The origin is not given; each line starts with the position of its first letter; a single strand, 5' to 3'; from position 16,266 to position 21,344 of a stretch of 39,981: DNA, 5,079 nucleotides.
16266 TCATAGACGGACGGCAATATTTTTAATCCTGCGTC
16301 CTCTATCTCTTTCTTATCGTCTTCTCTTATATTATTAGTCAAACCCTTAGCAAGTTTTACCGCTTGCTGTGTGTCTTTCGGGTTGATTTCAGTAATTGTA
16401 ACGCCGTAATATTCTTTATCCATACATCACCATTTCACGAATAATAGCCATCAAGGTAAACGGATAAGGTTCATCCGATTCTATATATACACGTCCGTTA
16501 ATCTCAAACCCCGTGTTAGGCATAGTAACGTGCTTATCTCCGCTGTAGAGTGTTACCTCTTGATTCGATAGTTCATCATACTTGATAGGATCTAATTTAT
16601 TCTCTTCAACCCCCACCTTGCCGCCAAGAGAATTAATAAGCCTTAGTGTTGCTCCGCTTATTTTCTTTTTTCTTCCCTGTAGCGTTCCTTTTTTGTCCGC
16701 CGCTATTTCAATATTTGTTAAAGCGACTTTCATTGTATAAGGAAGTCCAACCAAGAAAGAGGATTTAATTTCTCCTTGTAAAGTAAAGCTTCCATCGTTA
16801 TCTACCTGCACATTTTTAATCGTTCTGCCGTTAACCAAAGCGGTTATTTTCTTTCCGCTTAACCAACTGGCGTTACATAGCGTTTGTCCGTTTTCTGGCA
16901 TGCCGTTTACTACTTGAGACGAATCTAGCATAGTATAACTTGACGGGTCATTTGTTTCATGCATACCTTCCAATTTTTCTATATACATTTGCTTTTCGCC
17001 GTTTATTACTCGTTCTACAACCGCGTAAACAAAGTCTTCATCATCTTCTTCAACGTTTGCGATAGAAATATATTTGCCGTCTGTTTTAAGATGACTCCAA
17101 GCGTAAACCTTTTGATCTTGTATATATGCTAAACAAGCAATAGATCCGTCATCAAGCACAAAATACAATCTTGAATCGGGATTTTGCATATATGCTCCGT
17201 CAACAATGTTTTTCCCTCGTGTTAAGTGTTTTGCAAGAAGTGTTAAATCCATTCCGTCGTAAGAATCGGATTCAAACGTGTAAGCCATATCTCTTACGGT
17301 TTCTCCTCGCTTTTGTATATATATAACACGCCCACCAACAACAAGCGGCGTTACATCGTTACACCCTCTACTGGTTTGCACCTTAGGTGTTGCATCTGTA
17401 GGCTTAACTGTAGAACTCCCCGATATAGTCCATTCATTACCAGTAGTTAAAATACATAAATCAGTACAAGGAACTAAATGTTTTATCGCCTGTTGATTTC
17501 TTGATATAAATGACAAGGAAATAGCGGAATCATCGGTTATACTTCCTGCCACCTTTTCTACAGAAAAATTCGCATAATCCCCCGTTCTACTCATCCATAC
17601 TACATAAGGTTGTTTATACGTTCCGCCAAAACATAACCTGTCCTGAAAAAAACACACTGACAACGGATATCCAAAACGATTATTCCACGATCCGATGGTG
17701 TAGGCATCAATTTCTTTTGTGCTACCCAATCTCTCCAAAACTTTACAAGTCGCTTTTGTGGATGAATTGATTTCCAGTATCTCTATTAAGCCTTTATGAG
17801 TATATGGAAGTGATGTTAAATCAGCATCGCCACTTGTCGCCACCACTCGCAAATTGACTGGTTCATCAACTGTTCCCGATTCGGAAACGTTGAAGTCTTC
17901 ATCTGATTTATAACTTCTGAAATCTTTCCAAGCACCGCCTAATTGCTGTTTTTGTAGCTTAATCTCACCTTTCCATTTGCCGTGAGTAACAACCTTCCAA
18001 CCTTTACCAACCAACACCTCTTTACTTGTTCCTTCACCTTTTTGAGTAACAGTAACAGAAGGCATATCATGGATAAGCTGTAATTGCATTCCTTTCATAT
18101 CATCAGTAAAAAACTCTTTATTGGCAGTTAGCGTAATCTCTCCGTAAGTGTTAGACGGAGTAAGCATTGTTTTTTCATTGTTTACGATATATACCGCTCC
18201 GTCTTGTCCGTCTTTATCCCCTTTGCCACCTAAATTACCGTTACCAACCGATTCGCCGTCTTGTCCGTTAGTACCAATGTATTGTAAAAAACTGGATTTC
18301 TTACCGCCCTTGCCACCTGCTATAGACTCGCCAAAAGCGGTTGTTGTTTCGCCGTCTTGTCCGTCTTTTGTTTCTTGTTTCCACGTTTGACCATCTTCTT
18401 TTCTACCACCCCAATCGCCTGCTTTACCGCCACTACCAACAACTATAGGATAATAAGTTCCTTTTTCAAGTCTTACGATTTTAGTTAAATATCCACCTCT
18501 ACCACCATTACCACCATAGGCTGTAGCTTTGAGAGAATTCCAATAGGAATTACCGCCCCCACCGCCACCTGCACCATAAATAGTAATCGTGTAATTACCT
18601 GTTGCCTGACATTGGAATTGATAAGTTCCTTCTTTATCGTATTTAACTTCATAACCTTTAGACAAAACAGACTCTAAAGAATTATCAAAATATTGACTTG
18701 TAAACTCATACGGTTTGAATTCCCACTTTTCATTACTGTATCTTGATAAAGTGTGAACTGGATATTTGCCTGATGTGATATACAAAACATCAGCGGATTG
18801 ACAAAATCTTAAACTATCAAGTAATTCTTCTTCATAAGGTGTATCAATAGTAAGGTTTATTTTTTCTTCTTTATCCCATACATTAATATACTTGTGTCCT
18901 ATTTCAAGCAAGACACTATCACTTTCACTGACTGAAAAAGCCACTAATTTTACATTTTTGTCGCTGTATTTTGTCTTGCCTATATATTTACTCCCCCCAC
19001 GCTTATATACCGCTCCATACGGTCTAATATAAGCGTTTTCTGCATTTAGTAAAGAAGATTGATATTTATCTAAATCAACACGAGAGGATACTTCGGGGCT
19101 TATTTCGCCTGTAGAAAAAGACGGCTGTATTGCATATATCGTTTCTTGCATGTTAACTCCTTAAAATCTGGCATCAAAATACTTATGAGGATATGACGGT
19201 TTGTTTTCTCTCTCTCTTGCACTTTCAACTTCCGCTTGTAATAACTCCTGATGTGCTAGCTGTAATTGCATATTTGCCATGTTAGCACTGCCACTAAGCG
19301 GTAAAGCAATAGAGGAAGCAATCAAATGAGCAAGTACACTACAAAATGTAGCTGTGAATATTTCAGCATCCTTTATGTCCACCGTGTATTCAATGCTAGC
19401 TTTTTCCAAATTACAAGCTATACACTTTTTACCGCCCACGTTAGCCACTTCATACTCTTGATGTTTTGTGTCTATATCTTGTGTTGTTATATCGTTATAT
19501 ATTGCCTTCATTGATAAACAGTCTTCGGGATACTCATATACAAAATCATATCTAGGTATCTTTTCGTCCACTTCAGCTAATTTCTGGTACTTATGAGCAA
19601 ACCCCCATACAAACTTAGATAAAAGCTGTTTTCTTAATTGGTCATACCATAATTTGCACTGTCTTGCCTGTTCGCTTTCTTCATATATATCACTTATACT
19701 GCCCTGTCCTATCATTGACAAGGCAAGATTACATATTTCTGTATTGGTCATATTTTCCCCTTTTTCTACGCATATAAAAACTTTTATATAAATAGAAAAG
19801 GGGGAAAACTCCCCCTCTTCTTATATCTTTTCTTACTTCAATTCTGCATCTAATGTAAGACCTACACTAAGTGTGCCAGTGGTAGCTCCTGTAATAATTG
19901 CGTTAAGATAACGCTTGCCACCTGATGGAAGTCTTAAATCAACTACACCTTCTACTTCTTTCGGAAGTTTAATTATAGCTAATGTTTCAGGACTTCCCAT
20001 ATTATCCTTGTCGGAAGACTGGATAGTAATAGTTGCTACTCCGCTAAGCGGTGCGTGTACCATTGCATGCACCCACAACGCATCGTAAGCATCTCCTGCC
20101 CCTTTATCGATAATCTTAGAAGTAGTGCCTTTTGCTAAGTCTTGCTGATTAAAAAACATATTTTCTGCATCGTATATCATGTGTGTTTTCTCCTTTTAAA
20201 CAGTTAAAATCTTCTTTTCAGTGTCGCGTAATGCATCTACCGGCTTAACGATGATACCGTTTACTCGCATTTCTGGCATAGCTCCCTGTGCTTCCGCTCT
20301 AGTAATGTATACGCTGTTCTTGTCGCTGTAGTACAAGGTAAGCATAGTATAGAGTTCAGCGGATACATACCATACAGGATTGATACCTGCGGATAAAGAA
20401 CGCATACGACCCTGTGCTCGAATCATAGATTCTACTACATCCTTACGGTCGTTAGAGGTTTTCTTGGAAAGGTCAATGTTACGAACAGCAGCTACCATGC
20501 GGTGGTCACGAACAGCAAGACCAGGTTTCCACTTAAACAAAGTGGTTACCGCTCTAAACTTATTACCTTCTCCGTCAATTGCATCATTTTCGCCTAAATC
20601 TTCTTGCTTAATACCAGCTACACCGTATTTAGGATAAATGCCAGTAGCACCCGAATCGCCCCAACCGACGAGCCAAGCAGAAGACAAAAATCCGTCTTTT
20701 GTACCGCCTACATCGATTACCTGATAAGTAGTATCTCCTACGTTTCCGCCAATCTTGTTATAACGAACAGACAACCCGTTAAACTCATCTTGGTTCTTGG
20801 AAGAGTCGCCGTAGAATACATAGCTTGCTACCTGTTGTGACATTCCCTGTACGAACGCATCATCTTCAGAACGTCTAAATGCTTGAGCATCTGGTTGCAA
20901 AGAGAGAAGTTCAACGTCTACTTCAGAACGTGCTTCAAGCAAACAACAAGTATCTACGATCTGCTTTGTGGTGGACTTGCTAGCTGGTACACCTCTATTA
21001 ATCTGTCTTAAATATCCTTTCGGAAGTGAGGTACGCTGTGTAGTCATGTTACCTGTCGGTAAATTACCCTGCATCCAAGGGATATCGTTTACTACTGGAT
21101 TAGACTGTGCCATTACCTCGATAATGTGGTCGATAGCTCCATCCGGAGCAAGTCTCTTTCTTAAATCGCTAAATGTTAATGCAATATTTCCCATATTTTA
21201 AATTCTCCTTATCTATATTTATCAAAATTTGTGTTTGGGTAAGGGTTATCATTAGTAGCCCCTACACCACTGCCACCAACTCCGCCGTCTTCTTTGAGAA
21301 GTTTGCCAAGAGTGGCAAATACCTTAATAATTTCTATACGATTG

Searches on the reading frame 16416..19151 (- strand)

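Call 7: search_protein_families(library=phrogs, proteins=[window:16416-19151:-], max_evalue=0.001)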
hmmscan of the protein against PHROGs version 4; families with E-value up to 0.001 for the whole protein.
window:16416-19151:- (911 aa): 8 families
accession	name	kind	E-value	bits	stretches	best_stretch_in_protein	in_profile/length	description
phrog_376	-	tail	9.7e-188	626.9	2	324-909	164-709/712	tail protein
phrog_15566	-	tail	1.4e-82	279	2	479-739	31-290/552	tail protein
phrog_20269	-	unknown function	1.1e-40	140.8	1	6-154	4-159/374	-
phrog_457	-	tail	2.2e-26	93.7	1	499-903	357-780/793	tail protein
phrog_30010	-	unknown function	5.7e-23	82.4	1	617-729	189-301/517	-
phrog_2295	-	unknown function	3.3e-07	30.3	1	174-312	887-1020/1183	-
phrog_863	-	tail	1.2e-06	28.7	1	189-316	422-537/690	tail fiber assembly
phrog_21185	-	tail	7.1e-06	25.3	1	481-638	455-621/1038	tail protein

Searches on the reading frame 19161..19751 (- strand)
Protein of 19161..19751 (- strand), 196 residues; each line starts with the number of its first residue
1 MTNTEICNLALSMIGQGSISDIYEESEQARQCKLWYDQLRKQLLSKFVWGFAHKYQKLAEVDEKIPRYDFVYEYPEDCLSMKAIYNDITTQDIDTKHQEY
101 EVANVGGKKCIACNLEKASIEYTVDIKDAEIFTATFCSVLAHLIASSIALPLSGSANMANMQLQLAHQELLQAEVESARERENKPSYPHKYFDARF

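Call 7: search_protein_families(library=phrogs, proteins=[window:19161-19751:-], max_evalue=0.001)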
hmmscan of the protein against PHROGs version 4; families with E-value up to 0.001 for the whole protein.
window:19161-19751:- (196 aa): 2 families
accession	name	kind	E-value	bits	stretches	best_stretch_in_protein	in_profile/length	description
phrog_394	-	tail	7.5e-47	160.3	1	1-195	2-188/190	tail protein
phrog_9239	-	tail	0.00018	21.1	1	5-160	6-153/741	tail tubular protein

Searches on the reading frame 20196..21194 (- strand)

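Call 7: search_protein_families(library=phrogs, proteins=[window:20196-21194:-], max_evalue=0.001)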
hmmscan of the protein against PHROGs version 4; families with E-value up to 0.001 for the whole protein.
window:20196-21194:- (332 aa): 1 family
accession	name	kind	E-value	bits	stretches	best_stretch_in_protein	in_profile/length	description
phrog_212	-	head and packaging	3.5e-68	231.2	2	3-147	3-148/301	major head protein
